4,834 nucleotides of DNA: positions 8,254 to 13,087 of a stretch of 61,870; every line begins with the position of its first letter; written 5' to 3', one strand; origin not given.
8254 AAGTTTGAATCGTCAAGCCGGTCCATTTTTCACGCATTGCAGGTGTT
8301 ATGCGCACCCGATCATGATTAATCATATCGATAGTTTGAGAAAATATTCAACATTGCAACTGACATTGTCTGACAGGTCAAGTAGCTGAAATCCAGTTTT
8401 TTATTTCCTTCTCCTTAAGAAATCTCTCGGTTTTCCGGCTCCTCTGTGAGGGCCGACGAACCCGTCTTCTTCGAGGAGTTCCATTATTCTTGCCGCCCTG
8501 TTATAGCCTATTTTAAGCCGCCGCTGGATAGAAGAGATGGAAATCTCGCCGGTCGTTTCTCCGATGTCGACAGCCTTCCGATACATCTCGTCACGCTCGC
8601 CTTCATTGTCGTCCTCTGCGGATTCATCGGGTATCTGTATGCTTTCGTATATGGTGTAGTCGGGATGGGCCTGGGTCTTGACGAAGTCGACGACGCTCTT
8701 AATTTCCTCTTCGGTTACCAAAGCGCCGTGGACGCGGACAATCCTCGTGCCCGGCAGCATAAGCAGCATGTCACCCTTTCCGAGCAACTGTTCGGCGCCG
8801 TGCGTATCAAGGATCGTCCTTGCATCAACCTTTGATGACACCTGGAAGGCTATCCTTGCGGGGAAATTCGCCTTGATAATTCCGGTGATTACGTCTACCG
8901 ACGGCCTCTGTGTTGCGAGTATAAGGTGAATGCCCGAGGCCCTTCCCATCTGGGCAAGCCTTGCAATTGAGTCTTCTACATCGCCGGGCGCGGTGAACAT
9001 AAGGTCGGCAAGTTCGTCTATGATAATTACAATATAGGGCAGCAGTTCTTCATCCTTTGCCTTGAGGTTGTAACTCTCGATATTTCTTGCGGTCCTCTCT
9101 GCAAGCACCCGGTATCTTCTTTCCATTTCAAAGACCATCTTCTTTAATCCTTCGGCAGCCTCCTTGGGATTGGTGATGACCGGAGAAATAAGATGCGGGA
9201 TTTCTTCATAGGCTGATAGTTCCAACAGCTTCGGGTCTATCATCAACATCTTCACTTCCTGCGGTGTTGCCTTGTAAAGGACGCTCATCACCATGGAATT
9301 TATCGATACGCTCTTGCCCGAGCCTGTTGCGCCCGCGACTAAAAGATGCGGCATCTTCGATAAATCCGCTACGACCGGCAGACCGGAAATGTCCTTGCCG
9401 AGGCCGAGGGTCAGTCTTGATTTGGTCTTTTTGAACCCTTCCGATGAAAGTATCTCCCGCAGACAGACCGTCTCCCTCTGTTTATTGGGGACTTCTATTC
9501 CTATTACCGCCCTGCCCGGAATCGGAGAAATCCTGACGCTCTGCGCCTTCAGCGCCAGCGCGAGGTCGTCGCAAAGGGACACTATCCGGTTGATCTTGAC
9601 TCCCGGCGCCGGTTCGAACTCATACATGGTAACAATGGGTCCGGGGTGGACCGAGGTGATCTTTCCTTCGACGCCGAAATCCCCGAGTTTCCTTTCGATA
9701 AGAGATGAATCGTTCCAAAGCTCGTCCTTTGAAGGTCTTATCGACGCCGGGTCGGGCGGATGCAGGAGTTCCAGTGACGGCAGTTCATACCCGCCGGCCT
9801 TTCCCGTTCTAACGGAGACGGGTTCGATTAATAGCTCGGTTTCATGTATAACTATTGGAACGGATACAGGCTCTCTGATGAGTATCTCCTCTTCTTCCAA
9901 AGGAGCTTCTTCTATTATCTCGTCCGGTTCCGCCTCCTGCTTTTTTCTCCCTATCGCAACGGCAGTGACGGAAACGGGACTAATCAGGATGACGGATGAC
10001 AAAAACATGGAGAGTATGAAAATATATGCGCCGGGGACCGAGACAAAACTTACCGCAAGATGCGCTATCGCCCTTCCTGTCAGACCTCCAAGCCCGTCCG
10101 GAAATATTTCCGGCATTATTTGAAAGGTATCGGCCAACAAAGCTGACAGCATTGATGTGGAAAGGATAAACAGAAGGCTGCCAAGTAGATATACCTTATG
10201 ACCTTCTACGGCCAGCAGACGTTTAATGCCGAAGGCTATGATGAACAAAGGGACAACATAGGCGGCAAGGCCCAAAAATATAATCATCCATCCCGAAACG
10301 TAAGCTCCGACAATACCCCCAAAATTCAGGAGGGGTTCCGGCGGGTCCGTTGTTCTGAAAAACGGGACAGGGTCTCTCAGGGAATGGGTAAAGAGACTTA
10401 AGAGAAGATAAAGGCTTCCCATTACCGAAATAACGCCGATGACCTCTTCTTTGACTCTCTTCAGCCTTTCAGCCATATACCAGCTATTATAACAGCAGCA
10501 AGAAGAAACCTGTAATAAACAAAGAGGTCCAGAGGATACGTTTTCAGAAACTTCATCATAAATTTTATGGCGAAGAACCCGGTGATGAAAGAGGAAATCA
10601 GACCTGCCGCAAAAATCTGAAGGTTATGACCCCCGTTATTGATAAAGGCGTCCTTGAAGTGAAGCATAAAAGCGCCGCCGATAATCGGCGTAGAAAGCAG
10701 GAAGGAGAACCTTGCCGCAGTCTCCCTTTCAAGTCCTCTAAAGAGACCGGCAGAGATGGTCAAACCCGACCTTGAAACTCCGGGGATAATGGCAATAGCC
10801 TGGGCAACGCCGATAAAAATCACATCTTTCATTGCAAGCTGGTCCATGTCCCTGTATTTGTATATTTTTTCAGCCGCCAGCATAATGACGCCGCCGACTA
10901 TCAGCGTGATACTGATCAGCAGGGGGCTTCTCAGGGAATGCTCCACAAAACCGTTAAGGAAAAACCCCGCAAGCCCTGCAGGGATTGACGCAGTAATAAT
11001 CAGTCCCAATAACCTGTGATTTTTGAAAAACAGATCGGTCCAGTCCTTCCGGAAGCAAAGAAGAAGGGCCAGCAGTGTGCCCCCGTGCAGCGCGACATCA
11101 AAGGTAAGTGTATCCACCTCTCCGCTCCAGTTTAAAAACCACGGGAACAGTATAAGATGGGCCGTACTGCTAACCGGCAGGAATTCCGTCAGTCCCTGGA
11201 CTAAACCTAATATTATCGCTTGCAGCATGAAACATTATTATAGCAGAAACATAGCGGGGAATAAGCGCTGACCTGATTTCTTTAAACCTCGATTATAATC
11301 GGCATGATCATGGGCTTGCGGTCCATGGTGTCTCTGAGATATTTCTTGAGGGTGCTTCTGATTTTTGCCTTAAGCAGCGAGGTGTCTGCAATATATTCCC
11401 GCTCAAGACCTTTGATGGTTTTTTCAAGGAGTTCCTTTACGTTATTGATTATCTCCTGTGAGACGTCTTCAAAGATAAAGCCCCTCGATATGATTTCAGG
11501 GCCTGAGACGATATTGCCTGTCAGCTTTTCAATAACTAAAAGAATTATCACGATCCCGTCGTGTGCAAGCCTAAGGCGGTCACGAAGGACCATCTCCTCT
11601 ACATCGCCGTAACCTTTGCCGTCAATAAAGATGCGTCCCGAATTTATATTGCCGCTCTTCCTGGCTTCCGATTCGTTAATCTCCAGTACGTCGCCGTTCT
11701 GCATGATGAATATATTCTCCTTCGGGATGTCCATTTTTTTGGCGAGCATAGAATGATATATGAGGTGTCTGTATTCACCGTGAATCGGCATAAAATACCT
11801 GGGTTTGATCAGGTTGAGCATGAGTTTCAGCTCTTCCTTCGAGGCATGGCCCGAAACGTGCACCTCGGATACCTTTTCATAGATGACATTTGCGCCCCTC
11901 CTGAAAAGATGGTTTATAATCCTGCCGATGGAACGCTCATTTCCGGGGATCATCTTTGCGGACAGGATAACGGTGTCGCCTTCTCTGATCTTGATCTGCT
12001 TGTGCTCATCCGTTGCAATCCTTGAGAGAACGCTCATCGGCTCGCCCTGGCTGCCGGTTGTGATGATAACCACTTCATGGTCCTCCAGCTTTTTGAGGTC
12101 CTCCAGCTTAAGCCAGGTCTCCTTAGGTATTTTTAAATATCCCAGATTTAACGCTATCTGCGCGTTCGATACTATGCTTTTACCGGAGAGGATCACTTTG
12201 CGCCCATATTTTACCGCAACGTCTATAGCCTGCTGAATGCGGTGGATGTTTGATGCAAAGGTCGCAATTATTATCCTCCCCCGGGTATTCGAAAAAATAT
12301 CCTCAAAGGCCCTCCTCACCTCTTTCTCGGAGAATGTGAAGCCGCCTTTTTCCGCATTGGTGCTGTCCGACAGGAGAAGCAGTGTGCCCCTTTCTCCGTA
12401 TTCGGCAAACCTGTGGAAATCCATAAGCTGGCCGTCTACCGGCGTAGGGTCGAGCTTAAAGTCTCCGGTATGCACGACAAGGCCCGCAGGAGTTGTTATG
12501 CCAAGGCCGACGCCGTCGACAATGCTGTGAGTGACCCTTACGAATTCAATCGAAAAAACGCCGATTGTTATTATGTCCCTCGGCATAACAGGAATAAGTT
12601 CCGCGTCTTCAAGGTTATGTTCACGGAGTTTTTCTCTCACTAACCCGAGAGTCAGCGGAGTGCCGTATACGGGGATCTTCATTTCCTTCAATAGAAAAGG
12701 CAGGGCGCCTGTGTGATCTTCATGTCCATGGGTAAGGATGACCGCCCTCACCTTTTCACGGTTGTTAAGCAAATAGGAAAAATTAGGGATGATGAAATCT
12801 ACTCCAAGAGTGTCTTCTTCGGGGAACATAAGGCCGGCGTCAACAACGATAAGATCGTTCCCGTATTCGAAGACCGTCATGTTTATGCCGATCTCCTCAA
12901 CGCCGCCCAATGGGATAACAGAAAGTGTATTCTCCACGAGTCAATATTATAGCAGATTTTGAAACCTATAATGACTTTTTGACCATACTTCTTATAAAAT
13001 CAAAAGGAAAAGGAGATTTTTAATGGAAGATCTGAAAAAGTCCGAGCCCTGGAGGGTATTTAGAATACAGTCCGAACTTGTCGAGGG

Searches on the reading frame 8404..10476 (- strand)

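Call 28: search_protein_families(library=pfam, proteins=[window:8404-10476:-], max_evalue=0.00001)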
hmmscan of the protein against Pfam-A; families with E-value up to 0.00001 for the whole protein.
window:8404-10476:- (691 aa): 4 families
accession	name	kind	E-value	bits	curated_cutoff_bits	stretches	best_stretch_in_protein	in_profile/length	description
PF01580.24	FtsK_SpoIIIE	-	1.8e-67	227.5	24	1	339-527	2-221/221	FtsK/SpoIIIE family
PF17854.6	FtsK_alpha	-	4.3e-32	110.7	22.9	1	232-331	1-101/101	FtsK alpha domain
PF13491.11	FtsK_4TM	-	8.5e-24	84.6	23.1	1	6-174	1-167/171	4TM region of DNA translocase FtsK/SpoIIIE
PF09397.16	FtsK_gamma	-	2e-21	75.9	30.6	1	627-685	2-59/63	Ftsk gamma domain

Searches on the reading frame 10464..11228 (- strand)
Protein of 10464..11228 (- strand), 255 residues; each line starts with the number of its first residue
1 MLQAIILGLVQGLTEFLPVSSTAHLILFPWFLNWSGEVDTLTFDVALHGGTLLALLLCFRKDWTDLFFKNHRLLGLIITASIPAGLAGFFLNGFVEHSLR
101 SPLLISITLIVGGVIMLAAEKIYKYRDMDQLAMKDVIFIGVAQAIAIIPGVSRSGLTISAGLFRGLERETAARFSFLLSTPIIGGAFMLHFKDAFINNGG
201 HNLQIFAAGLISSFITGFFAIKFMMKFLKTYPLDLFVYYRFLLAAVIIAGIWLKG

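Call 28: search_protein_families(library=pfam, proteins=[window:10464-11228:-], max_evalue=0.00001)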
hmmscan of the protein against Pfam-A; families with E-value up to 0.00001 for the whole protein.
window:10464-11228:- (255 aa): 1 family
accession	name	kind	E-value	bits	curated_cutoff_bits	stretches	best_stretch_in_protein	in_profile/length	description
PF02673.24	BacA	-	5e-77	259.5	33.4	1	4-246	1-257/257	Bacitracin resistance protein BacA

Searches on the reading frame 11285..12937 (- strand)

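Call 28: search_protein_families(library=pfam, proteins=[window:11285-12937:-], max_evalue=0.00001)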
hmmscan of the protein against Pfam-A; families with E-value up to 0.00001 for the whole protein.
window:11285-12937:- (551 aa): 5 families
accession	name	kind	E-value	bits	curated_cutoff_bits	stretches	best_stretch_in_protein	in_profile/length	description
PF22505.1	RNase_J_b_CASP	-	9.1e-53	177.8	27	1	220-344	2-126/126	Ribonuclease J, beta-CASP domain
PF17770.6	RNase_J_C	-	1.3e-30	106.9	23.8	1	450-551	1-102/102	Ribonuclease J C-terminal domain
PF07521.17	RMMBL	-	9.1e-16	58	21.6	1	355-403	7-57/63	Zn-dependent metallo-hydrolase RNA specificity domain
PF00753.33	Lactamase_B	-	2.6e-12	47.5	22.7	1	17-162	5-152/196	Metallo-beta-lactamase superfamily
PF12706.13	Lactamase_B_2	-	9.4e-10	38.9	27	1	58-163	26-146/200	Beta-lactamase superfamily domain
